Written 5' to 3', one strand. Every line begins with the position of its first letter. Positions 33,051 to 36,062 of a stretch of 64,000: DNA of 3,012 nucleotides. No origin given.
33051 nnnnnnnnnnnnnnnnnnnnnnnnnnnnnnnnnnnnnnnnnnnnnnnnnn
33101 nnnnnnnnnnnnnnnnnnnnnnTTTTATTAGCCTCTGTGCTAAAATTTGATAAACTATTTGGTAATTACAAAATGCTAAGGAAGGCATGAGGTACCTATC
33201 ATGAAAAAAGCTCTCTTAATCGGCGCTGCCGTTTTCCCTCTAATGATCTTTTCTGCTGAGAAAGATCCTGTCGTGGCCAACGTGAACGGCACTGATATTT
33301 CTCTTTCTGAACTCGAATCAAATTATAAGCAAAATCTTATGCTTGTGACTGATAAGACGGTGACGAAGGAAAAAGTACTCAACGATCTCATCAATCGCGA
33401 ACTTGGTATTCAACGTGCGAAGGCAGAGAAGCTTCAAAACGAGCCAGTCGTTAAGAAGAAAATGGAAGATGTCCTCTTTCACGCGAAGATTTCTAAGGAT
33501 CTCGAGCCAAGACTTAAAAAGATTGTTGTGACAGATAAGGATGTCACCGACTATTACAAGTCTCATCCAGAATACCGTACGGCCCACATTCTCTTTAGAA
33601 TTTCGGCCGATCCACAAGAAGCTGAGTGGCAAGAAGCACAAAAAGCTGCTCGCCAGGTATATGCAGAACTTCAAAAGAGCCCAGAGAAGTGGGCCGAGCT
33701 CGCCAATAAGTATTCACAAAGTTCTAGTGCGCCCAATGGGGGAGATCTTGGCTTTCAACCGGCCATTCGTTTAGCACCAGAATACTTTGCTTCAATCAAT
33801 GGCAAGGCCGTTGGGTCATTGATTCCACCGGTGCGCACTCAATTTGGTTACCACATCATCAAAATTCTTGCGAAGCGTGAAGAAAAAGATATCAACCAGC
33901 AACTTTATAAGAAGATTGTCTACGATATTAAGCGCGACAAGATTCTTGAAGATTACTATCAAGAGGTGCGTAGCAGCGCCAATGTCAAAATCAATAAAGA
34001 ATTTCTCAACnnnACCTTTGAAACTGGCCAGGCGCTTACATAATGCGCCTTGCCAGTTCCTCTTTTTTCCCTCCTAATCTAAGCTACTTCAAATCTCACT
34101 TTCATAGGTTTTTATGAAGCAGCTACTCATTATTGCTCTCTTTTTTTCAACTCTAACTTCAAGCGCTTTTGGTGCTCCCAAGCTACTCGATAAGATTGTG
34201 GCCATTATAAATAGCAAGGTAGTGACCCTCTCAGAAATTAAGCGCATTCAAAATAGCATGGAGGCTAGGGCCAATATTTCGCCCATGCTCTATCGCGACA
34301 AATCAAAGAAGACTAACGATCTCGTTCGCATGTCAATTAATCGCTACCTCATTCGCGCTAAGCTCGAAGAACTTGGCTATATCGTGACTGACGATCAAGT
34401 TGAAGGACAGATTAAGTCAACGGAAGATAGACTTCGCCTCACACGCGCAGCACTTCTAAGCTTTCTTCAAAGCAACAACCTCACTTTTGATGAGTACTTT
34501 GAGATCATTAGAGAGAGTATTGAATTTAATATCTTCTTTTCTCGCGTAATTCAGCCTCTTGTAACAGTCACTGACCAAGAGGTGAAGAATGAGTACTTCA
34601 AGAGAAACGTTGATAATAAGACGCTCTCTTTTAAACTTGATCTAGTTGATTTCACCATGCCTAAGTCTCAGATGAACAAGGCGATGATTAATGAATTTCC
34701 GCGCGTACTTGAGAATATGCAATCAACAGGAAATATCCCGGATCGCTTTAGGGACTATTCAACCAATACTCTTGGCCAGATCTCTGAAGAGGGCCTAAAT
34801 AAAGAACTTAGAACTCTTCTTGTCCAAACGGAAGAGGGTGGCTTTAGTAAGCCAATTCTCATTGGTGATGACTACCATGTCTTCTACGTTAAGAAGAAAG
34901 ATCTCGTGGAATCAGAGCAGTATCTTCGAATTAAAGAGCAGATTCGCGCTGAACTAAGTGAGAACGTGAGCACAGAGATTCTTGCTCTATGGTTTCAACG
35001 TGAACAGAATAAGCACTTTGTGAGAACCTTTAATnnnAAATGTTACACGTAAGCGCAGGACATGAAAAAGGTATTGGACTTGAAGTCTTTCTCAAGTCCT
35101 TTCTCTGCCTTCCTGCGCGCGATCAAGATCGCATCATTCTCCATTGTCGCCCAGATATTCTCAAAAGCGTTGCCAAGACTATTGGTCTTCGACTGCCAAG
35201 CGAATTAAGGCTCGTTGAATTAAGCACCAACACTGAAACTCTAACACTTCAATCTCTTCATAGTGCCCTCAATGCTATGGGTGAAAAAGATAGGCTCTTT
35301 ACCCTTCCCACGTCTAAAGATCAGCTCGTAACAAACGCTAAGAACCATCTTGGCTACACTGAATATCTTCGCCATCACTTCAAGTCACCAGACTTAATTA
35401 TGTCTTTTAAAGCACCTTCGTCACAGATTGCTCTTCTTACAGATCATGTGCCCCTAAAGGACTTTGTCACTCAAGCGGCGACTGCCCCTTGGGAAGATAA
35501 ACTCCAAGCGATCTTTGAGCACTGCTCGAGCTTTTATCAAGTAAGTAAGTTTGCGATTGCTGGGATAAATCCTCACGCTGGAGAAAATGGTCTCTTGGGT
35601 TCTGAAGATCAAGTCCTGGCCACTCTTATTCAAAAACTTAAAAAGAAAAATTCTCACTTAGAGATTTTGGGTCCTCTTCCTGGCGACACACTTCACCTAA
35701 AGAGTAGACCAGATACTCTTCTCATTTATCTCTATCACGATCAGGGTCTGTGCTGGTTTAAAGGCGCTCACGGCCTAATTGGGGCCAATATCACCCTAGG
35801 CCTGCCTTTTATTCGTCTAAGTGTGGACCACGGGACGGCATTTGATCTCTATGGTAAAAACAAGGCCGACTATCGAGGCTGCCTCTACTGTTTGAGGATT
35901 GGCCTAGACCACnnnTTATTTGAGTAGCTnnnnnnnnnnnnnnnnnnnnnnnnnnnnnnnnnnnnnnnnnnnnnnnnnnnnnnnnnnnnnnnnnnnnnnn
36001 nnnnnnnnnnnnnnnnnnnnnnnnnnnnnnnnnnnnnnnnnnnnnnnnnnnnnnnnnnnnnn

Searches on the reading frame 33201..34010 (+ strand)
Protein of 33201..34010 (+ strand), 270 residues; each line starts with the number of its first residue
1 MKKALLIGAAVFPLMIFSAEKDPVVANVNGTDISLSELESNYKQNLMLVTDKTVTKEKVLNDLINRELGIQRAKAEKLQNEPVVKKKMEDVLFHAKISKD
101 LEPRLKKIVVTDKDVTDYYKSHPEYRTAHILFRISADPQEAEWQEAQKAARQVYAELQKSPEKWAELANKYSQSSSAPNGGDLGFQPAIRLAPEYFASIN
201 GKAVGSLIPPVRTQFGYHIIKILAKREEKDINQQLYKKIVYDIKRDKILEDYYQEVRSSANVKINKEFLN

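Call 46: search_protein_families(library=pfam, proteins=[window:33201-34010:+], max_evalue=0.001)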
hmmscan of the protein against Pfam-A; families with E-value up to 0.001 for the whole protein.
window:33201-34010:+ (270 aa): 5 families
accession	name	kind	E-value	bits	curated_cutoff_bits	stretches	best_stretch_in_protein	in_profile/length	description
PF00639.27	Rotamase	-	1.1e-19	71.7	21.7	1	129-222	1-95/97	PPIC-type PPIASE domain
PF13616.12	Rotamase_3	-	4.2e-19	69.6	22.5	1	122-225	14-115/116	PPIC-type PPIASE domain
PF13145.12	Rotamase_2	-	1.2e-08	36.3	27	1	110-229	1-112/121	PPIC-type PPIASE domain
PF13624.11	SurA_N_3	-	4.3e-05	23.9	27.2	1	17-79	33-107/162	SurA-like N-terminal domain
PF13623.11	SurA_N_2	-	0.00015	22.1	28.5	0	10-75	19-105/145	SurA-like N-terminal domain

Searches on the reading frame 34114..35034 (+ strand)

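Call 46: search_protein_families(library=pfam, proteins=[window:34114-35034:+], max_evalue=0.001)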
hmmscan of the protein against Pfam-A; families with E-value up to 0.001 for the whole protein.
window:34114-35034:+ (307 aa): 4 families
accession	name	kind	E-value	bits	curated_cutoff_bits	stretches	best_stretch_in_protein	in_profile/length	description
PF13624.11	SurA_N_3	-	1.5e-07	31.8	27.2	1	5-136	19-156/162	SurA-like N-terminal domain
PF09312.16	SurA_N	-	8.2e-07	29.6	30.8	1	25-136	1-112/118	SurA N-terminal domain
PF13623.11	SurA_N_2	-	1.6e-05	25.2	28.5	0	6-104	19-123/145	SurA-like N-terminal domain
PF13145.12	Rotamase_2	-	0.00092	20.4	27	0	152-262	1-108/121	PPIC-type PPIASE domain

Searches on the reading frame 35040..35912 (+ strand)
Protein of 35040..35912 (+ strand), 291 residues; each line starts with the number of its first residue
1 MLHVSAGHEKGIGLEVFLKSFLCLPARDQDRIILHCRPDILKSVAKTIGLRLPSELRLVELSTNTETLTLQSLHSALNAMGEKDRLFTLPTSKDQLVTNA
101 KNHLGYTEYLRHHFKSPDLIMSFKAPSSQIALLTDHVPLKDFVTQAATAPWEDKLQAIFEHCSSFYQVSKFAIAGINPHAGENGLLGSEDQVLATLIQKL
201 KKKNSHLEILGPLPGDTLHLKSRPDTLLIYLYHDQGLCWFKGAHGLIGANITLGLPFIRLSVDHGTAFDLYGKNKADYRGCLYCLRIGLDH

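Call 46: search_protein_families(library=pfam, proteins=[window:35040-35912:+], max_evalue=0.001)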
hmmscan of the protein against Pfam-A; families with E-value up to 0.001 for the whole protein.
window:35040-35912:+ (291 aa): 1 family
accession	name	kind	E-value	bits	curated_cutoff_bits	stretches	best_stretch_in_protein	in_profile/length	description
PF04166.17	PdxA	-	5.8e-49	167.4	27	1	57-281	50-279/286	Pyridoxal phosphate biosynthetic protein PdxA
